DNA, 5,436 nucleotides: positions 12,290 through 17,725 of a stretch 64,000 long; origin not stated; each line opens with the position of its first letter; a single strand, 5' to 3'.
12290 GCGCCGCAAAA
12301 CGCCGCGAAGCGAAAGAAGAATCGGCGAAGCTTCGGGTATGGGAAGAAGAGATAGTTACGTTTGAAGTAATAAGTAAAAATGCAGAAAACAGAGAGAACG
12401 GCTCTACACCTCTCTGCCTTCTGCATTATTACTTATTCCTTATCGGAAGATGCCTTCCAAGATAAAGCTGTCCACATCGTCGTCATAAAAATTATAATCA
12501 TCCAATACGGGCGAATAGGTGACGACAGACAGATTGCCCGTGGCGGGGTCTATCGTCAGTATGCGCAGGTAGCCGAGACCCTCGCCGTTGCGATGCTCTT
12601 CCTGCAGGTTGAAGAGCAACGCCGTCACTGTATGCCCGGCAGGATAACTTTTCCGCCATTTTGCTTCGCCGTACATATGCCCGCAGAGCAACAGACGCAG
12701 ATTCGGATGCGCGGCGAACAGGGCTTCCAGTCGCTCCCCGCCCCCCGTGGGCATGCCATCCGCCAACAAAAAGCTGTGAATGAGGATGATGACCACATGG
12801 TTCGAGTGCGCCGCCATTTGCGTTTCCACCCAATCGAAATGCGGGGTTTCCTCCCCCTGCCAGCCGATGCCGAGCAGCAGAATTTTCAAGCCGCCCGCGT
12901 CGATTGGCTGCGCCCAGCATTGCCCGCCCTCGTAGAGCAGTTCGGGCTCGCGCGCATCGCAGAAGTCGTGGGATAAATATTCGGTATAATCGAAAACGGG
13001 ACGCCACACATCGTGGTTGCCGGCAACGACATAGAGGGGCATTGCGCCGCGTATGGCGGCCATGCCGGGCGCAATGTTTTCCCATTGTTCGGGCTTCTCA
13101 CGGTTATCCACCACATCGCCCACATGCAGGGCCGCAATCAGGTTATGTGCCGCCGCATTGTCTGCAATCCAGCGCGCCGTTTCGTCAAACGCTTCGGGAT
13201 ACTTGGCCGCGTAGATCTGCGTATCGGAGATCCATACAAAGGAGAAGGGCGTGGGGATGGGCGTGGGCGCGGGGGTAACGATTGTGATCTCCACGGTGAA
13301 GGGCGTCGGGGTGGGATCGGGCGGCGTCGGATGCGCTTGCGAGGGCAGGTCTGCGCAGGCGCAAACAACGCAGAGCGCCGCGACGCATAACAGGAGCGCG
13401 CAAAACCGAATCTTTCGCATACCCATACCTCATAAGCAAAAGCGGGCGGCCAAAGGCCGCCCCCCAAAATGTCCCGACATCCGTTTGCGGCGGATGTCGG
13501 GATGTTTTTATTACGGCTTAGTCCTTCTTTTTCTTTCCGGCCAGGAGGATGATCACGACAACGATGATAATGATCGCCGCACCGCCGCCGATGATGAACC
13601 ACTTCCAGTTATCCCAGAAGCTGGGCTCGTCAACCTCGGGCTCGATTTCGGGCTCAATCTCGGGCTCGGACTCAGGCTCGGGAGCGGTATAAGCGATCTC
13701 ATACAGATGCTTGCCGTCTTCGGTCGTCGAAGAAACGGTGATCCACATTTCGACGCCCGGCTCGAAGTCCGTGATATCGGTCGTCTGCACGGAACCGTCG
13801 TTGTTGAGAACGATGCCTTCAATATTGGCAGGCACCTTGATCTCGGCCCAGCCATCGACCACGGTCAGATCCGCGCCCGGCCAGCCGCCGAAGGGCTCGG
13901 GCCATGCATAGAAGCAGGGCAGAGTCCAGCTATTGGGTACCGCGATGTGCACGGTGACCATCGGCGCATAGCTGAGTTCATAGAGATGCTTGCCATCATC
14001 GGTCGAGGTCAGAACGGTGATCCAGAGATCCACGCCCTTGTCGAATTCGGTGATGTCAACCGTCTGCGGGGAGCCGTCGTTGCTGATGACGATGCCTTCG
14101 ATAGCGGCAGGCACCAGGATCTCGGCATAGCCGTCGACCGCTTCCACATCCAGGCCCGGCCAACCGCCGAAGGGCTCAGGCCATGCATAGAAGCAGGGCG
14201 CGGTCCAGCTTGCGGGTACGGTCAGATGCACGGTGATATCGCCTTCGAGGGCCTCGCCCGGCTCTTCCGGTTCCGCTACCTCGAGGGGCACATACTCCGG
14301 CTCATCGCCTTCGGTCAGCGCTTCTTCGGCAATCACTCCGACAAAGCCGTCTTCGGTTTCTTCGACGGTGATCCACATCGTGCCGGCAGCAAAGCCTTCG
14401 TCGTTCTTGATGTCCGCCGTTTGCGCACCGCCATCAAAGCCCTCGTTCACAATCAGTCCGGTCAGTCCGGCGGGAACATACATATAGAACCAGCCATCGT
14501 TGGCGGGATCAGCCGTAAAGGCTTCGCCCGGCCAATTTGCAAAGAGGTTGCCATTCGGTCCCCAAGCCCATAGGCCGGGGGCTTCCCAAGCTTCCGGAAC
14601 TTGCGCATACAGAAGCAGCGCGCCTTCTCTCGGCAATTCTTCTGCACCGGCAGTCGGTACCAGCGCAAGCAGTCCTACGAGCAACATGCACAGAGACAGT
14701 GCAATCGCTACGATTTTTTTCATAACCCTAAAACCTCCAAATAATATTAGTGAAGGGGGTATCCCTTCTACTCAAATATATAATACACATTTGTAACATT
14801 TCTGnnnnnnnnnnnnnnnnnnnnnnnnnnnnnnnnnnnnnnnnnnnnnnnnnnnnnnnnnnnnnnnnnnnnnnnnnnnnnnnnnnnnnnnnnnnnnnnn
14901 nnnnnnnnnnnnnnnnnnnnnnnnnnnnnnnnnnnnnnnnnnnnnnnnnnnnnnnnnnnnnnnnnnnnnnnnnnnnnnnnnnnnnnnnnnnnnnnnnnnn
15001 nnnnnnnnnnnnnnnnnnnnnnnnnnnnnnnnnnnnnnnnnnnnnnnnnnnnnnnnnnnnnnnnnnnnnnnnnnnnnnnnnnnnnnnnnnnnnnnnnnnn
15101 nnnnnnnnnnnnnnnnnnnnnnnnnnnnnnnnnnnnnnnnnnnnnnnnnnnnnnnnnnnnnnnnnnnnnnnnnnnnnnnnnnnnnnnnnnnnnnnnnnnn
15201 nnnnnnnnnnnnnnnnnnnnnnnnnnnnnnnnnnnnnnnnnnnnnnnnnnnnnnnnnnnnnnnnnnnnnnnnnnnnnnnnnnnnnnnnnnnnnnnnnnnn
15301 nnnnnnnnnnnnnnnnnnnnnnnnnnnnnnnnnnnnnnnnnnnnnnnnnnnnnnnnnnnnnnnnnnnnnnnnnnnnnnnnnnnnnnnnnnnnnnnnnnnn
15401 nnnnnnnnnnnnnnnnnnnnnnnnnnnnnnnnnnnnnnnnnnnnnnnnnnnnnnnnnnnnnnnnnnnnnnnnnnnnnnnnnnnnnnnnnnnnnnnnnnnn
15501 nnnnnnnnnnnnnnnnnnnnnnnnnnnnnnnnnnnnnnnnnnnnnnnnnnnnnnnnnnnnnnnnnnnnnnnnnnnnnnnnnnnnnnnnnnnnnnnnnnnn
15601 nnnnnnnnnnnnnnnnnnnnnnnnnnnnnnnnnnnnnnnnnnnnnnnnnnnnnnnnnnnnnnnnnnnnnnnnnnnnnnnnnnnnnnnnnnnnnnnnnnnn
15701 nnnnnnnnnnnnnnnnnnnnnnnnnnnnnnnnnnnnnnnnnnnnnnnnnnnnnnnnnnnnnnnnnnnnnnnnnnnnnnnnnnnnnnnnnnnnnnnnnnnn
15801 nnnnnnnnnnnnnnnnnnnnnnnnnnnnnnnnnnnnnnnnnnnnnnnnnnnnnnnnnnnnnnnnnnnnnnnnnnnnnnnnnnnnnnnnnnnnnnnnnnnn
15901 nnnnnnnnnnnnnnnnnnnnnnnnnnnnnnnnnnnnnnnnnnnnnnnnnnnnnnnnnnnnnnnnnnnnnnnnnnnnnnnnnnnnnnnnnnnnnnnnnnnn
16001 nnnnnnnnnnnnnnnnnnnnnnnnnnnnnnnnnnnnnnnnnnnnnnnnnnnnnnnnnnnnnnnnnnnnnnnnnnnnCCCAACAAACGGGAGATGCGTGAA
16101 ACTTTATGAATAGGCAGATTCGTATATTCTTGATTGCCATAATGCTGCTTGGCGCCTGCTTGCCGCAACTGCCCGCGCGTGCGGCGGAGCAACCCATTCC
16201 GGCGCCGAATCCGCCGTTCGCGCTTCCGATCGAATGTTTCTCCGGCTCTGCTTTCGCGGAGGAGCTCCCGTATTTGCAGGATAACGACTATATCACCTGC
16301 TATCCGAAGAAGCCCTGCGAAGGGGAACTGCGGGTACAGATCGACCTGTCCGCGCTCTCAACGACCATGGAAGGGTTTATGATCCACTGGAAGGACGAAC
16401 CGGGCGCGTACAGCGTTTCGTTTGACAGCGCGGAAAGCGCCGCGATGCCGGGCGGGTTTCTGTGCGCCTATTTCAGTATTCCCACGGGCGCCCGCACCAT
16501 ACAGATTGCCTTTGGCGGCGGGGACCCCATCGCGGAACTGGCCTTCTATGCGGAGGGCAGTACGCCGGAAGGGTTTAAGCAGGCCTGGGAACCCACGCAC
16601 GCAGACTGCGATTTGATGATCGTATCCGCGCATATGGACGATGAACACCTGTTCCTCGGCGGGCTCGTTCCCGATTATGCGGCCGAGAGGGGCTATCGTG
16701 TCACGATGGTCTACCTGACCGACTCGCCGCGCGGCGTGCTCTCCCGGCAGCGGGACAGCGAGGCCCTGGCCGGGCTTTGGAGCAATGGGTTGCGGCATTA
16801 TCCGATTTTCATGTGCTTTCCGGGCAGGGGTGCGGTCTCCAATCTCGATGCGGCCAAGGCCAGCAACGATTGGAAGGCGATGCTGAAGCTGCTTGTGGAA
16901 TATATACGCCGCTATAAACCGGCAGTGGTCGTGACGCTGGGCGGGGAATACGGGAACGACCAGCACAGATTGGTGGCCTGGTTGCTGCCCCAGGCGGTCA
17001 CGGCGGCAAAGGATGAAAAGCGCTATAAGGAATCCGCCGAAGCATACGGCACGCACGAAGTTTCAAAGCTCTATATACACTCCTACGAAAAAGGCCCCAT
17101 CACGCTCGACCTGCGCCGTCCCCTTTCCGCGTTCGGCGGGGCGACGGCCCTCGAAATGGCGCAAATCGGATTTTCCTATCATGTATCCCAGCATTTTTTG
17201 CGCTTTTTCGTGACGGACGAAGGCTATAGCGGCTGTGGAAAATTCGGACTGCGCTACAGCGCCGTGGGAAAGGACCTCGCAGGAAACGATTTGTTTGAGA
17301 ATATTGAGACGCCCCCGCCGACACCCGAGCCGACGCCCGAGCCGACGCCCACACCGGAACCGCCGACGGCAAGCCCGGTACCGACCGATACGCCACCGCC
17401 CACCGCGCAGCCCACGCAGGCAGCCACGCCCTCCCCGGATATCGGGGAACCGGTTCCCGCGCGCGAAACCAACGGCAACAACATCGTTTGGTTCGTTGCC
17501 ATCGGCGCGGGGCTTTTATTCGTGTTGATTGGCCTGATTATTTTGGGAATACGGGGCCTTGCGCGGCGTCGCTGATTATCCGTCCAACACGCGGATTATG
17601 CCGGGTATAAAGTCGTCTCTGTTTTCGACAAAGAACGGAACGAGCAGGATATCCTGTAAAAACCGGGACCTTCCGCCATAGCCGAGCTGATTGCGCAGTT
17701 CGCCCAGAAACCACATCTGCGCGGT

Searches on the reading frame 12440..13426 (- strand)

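Call 73: search_protein_families(library=pfam, proteins=[window:12440-13426:-], max_evalue=0.001)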
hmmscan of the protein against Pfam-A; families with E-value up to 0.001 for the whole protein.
window:12440-13426:- (328 aa): 1 family
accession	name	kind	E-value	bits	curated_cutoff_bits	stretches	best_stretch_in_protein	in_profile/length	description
PF00149.33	Metallophos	-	1.8e-11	45.2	21.5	1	62-251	2-188/191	Calcineurin-like phosphoesterase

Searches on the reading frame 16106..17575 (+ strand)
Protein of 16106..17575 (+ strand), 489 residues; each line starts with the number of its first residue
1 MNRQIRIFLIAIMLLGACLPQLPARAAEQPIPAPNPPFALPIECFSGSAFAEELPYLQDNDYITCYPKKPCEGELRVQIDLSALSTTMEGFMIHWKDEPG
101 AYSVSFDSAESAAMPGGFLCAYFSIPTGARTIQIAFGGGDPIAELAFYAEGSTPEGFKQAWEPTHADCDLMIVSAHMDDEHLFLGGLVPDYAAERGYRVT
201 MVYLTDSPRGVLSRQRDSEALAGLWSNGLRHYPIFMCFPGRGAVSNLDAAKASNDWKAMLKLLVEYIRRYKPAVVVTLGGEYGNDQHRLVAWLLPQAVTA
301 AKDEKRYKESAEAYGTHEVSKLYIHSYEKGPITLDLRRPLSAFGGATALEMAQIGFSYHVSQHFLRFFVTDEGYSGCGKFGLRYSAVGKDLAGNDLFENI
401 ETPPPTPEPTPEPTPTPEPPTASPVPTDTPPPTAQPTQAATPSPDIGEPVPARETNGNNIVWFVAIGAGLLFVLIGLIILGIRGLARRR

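Call 73: search_protein_families(library=pfam, proteins=[window:16106-17575:+], max_evalue=0.001)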
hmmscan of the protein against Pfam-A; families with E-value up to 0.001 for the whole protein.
window:16106-17575:+ (489 aa): 1 family
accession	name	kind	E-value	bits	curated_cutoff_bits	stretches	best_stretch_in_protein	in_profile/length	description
PF02585.22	PIG-L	-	1.2e-11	45.6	28.2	1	171-296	1-127/129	GlcNAc-PI de-N-acetylase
